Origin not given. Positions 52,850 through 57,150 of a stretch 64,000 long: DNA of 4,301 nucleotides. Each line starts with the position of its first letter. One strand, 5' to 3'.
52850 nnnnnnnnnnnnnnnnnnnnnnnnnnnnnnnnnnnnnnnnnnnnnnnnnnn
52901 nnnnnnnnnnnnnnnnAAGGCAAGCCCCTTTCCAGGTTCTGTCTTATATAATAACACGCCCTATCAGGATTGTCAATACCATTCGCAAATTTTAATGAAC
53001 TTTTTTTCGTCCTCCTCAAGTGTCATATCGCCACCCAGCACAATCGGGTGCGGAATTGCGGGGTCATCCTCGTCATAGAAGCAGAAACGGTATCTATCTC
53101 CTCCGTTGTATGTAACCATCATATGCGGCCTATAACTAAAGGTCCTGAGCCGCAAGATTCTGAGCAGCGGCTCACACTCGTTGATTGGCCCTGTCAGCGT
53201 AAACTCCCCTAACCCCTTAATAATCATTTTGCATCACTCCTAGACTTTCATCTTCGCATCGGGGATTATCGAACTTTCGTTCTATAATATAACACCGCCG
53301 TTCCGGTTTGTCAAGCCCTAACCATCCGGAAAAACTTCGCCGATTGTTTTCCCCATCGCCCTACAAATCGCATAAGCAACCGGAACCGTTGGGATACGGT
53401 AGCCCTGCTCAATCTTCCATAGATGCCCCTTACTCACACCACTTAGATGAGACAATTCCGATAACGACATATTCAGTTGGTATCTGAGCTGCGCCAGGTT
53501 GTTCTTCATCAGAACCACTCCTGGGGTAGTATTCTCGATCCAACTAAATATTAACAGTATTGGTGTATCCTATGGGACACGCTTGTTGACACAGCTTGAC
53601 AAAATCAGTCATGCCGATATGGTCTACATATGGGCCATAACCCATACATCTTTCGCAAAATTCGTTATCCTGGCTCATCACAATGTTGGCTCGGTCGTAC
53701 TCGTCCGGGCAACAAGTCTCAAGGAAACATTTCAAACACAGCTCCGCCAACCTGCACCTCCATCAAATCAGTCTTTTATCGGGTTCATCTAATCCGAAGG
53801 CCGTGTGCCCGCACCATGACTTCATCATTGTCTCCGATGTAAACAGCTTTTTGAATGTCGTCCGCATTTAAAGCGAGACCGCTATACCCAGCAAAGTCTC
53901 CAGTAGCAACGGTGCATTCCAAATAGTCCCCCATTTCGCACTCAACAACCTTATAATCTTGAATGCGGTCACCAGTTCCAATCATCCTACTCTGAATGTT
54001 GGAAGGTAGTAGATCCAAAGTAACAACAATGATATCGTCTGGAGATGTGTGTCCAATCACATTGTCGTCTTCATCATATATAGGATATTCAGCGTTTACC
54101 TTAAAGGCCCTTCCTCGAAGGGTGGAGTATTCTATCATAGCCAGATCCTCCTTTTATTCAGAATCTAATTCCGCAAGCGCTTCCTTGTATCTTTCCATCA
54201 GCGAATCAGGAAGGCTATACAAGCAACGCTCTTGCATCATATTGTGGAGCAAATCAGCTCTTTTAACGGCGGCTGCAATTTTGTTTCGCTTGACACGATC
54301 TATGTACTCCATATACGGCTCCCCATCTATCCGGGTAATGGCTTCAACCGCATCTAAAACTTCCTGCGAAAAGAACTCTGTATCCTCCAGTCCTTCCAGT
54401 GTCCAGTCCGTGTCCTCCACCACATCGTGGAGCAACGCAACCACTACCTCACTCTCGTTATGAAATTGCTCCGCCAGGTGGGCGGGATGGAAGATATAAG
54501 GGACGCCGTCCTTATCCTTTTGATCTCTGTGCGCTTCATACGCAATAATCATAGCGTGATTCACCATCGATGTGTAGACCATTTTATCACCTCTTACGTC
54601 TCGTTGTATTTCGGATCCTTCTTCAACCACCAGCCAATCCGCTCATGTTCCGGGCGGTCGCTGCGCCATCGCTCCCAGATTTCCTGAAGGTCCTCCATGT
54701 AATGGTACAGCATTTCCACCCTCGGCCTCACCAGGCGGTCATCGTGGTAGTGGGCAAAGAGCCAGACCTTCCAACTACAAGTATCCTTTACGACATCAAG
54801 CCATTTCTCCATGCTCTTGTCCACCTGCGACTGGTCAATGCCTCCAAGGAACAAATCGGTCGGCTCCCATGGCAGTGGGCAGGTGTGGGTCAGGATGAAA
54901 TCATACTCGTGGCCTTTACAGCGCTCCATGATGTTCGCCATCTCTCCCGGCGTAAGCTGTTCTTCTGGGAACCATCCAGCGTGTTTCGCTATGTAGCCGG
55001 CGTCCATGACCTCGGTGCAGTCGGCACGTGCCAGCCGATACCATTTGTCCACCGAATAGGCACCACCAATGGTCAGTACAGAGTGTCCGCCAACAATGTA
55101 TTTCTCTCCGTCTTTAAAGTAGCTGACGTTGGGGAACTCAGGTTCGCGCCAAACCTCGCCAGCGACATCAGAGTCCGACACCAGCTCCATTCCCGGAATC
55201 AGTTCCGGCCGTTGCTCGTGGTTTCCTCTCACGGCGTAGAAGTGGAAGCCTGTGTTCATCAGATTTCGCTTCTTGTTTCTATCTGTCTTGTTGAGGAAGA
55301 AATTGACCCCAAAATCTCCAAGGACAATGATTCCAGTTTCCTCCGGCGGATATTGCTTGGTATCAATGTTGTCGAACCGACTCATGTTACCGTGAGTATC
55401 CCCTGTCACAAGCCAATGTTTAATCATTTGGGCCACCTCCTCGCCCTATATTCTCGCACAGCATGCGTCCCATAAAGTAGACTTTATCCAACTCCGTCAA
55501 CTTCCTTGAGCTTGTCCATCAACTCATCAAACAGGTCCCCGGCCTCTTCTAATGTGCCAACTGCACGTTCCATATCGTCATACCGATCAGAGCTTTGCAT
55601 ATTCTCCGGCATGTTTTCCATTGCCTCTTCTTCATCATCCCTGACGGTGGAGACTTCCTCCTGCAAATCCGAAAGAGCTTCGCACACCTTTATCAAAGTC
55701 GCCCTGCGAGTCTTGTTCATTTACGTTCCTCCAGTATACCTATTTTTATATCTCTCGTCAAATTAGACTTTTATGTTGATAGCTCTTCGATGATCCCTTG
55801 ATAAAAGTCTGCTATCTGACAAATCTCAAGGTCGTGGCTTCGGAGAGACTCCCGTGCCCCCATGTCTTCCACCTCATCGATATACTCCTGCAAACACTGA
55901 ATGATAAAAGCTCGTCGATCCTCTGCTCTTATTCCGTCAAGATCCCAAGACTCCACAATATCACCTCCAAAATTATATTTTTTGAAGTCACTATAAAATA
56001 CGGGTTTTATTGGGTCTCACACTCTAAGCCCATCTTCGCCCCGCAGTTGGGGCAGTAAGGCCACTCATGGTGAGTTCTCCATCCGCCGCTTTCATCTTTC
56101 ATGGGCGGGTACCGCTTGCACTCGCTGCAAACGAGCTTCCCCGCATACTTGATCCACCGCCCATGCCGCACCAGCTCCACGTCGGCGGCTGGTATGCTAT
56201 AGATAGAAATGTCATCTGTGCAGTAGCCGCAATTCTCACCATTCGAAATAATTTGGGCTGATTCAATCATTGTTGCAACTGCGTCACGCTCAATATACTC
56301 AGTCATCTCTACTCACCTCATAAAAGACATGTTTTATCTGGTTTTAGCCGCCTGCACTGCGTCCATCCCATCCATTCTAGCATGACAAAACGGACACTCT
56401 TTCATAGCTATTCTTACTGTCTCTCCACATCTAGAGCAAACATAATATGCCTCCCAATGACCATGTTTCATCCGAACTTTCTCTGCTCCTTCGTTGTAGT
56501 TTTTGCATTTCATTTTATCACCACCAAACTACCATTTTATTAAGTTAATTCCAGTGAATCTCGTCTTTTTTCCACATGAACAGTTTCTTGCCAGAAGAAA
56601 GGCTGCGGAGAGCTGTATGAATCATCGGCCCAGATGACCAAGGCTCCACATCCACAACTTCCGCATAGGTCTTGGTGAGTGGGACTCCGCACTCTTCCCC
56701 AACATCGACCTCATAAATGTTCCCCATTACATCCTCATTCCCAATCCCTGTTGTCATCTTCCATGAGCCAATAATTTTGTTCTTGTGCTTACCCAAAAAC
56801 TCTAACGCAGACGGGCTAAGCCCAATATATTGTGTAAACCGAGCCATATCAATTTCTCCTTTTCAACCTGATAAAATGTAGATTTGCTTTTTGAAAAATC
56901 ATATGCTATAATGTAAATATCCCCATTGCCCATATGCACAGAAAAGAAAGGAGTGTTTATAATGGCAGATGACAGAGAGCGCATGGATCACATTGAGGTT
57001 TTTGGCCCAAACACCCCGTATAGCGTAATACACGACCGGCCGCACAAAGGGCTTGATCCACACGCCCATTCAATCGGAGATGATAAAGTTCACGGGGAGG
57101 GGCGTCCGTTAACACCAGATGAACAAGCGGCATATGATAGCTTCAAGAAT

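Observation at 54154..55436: Phage-encoded stand-alone SpoT/Mesh1-like HD alarmone hydrolase followed by a metallophosphatase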

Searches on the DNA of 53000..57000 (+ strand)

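Call 12: search_dna_similar(query=window:53000-57000:+, collection=phages, mode=distant, max_rows=15)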
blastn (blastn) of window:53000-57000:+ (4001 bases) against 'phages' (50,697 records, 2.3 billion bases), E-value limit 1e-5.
No match.

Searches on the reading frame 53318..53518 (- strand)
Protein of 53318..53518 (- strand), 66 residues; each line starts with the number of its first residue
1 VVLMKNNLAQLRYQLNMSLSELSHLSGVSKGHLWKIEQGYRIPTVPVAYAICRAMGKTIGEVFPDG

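Call 86: search_protein_families(library=phrogs, max_evalue=0.001, proteins=[window:53318-53518:-])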
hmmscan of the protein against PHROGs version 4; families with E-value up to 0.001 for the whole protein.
window:53318-53518:- (66 aa): 7 families
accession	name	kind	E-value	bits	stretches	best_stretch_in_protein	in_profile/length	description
phrog_3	-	transcription regulation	1.3e-09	39.3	1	1-65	86-148/430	transcriptional repressor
phrog_8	-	transcription regulation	2.3e-07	31.6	1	4-59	77-212/346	transcriptional regulator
phrog_5823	-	transcription regulation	2.1e-06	28.1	1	6-63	9-67/404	transcriptional regulator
phrog_2104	-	unknown function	2.2e-05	25.6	1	5-48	41-84/103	-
phrog_4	-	transcription regulation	4.8e-05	23.5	1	4-64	137-193/400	transcriptional repressor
phrog_2439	-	transcription regulation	6.8e-05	22.9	1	6-56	10-60/367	transcriptional regulator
phrog_32768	-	unknown function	0.00053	19.8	1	10-40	16-46/446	-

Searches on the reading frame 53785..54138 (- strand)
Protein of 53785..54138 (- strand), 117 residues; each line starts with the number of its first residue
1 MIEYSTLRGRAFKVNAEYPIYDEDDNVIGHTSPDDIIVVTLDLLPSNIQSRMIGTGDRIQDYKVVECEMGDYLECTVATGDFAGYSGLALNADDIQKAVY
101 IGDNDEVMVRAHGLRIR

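Call 42: search_protein_families(library=pfam, max_evalue=0.01, proteins=[window:53785-54138:-])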
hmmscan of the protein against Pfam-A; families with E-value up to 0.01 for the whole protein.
window:53785-54138:- (117 aa): 0 families

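Call 65: search_protein_families(library=padloc, max_evalue=0.01, proteins=[window:53785-54138:-])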
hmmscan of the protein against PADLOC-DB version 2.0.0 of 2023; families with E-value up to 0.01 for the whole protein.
window:53785-54138:- (117 aa): 0 families

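Call 86: search_protein_families(library=phrogs, max_evalue=0.001, proteins=[window:53785-54138:-])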
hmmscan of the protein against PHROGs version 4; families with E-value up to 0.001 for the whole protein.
window:53785-54138:- (117 aa): 0 families
